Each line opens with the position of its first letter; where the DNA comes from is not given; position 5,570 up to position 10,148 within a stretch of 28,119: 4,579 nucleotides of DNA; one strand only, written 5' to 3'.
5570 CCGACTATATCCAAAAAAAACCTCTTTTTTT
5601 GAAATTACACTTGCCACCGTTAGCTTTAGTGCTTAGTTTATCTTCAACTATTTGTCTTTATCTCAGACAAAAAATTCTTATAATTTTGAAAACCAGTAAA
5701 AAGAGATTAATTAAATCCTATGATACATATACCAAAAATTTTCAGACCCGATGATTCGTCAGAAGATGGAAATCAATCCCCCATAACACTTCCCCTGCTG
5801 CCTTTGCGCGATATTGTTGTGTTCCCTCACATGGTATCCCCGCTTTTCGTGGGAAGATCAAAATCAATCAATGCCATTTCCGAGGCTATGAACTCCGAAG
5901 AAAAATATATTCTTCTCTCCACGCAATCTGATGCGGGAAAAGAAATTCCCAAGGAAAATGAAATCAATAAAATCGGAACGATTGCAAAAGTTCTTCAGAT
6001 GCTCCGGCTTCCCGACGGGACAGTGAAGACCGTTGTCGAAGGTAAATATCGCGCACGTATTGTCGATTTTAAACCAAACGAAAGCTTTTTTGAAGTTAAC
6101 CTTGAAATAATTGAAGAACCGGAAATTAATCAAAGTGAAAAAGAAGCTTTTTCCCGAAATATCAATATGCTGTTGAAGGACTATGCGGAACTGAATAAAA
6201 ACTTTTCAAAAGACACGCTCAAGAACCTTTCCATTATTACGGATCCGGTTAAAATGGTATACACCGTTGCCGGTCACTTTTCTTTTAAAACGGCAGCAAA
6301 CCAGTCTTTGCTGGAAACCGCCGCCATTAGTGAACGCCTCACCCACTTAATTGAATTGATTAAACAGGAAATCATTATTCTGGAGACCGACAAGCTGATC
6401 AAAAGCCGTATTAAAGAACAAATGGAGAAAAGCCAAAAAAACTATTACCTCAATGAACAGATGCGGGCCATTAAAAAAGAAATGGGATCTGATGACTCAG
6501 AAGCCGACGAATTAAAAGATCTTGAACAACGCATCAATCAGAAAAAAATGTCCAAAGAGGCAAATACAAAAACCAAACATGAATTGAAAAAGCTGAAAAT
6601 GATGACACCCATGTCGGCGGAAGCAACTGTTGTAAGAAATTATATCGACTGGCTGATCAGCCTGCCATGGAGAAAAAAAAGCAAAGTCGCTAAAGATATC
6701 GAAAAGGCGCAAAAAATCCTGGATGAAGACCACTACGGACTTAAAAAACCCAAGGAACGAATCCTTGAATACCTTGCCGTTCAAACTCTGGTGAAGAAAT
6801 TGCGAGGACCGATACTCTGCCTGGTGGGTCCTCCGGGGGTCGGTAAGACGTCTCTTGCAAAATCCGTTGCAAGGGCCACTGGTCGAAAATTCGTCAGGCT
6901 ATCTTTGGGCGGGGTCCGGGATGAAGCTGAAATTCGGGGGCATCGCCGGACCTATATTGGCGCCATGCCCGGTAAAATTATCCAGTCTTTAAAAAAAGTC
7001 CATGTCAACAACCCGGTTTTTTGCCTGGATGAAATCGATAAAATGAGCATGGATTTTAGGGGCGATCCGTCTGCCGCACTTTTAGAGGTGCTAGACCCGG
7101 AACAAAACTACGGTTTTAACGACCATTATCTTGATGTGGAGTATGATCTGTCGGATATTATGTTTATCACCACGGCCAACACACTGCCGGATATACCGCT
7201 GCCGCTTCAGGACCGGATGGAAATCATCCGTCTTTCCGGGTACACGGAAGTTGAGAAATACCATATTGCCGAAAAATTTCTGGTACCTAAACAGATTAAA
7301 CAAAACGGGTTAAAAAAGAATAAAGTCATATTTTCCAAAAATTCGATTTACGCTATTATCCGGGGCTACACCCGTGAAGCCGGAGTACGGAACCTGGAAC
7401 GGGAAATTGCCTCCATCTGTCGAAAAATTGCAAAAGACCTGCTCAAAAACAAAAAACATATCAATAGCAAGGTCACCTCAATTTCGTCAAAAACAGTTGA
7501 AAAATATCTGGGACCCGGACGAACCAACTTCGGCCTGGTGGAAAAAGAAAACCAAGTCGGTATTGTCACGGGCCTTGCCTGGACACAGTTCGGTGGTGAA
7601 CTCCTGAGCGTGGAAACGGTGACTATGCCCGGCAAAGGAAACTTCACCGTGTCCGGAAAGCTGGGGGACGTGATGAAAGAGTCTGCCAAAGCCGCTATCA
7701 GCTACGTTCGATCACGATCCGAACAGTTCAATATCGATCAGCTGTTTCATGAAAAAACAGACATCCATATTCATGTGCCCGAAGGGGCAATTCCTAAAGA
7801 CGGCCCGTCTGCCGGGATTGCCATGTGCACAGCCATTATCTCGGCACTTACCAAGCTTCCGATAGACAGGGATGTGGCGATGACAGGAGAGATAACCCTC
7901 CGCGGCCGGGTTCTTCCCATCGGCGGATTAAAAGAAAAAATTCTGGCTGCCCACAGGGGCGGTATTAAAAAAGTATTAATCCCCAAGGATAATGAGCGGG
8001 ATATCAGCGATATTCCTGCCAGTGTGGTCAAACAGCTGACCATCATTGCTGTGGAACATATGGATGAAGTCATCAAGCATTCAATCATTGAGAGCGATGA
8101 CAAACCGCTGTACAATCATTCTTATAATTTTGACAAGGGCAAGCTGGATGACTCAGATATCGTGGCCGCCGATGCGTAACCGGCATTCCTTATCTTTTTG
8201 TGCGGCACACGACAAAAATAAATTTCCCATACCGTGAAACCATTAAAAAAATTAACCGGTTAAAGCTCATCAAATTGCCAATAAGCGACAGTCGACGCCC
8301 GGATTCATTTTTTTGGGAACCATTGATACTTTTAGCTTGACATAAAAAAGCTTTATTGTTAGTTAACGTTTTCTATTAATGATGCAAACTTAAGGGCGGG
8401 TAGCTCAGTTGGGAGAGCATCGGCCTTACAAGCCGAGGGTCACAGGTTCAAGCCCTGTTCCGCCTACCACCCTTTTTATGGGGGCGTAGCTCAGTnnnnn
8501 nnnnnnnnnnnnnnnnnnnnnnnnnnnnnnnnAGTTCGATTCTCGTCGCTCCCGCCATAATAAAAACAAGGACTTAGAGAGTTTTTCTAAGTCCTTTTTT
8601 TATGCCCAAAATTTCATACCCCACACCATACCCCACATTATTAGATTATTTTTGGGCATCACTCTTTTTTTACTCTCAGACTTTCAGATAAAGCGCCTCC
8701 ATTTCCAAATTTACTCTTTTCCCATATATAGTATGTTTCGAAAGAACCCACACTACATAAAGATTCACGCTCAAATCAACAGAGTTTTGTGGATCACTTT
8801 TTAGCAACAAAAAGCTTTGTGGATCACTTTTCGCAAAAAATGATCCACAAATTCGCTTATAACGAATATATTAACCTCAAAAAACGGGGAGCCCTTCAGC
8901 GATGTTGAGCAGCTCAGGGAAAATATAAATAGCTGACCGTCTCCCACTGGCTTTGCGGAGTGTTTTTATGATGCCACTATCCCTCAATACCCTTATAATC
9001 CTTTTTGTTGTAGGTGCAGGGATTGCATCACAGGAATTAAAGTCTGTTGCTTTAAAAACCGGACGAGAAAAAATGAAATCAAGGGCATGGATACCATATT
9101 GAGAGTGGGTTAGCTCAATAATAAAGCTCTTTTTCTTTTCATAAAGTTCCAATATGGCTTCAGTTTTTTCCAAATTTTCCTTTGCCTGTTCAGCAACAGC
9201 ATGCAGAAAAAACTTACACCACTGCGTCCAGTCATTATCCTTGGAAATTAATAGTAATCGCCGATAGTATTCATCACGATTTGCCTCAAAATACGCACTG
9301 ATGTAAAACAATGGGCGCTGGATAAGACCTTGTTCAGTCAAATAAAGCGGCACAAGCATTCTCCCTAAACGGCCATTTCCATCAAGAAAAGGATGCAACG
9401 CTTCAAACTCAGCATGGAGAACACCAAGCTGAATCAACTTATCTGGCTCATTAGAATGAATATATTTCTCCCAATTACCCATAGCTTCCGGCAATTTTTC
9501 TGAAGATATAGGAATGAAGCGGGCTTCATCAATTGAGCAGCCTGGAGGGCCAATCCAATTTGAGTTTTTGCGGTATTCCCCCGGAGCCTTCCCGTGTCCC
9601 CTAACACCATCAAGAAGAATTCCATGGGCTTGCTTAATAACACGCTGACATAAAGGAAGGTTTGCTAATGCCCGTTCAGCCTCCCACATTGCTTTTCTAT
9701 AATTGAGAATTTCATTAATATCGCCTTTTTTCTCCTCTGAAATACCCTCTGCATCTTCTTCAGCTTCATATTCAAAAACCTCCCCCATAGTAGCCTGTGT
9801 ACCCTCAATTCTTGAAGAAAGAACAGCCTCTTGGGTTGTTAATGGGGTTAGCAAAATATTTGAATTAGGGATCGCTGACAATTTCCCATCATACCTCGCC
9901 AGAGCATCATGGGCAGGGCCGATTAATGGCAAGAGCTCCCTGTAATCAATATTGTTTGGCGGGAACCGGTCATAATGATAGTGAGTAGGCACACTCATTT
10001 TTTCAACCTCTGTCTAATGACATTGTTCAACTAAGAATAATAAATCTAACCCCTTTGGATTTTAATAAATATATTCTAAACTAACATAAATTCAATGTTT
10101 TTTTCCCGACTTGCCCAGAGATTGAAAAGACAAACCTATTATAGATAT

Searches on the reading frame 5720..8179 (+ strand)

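Call 4: search_protein_families(library=pfam, proteins=[window:5720-8179:+], max_evalue=0.01)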
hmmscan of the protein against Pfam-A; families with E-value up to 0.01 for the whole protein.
window:5720-8179:+ (819 aa): 13 families
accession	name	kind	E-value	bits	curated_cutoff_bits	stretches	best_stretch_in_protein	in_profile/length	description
PF05362.19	Lon_C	-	3.2e-94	314.7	21.1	1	588-789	2-203/205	Lon protease (S16) C-terminal proteolytic domain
PF02190.22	LON_substr_bdg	-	2e-50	171.9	28.7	1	23-216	1-200/200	ATP-dependent protease La (LON) substrate-binding domain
PF00004.35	AAA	-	1.3e-24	87.6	21.2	1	366-505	1-128/131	ATPase family associated with various cellular activities (AAA)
PF22667.2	Lon_lid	-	1.5e-23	82.7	27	1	527-579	1-53/57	Lon protease AAA+ ATPase lid domain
PF13541.12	ChlI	-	2.8e-09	37.3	27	1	631-758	1-121/121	Subunit ChlI of Mg-chelatase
PF07728.20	AAA_5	-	3.6e-09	37.2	22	1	366-500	2-139/139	AAA domain (dynein-related subfamily)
PF13191.12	AAA_16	-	0.00024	22.1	32.6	1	362-390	23-51/167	AAA ATPase domain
PF08298.17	AAA_PrkA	-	0.0003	20.4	25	1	329-385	52-107/358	PrkA AAA domain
PF13401.12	AAA_22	-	0.00045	21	27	1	364-444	6-98/130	AAA domain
PF13671.12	AAA_33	-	0.00063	20.5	27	1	366-407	2-41/143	AAA domain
PF13173.12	AAA_14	-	0.0015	19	27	1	364-443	3-75/129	AAA domain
PF01695.23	IstB_IS21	-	0.0024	17.9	24.1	1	330-458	60-179/238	IstB-like ATP binding protein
PF03193.22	RsgA_GTPase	-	0.0033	17.7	30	0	346-386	89-129/174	RsgA GTPase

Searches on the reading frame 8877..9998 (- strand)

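Call 4: search_protein_families(library=pfam, proteins=[window:8877-9998:-], max_evalue=0.01)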
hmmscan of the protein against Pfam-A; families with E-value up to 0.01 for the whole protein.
window:8877-9998:- (373 aa): 2 families
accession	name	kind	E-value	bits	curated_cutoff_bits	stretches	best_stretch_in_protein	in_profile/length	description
PF13784.11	Fic_N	-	2.3e-26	92.1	26.7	1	25-107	3-80/82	Fic/DOC family N-terminal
PF02661.23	Fic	-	1.8e-16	61.2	24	1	116-220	2-93/93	Fic/DOC family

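Call 11: search_protein_families(library=padloc, proteins=[window:8877-9998:-], max_evalue=0.001)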
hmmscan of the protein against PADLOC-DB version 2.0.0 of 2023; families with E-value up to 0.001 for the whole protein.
window:8877-9998:- (373 aa): 7 families
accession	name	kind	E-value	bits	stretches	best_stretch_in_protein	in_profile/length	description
PDLC03963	SoFic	-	1.5e-114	381.1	1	6-367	8-358/361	-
PDLC04836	PDC-S04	-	5.3e-17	59.8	1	60-255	32-216/244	-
PDLC04840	PDC-S04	-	1.2e-14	52.6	1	53-221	11-175/227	-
PDLC04966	PDC-S24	-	2.6e-14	51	1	139-253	252-370/497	-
PDLC04837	PDC-S04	-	2.7e-14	51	1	61-264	33-220/234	-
PDLC04839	PDC-S04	-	2.5e-09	35.1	1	153-232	91-169/205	-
PDLC04838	PDC-S04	-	4.1e-05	21.5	1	161-225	103-167/209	-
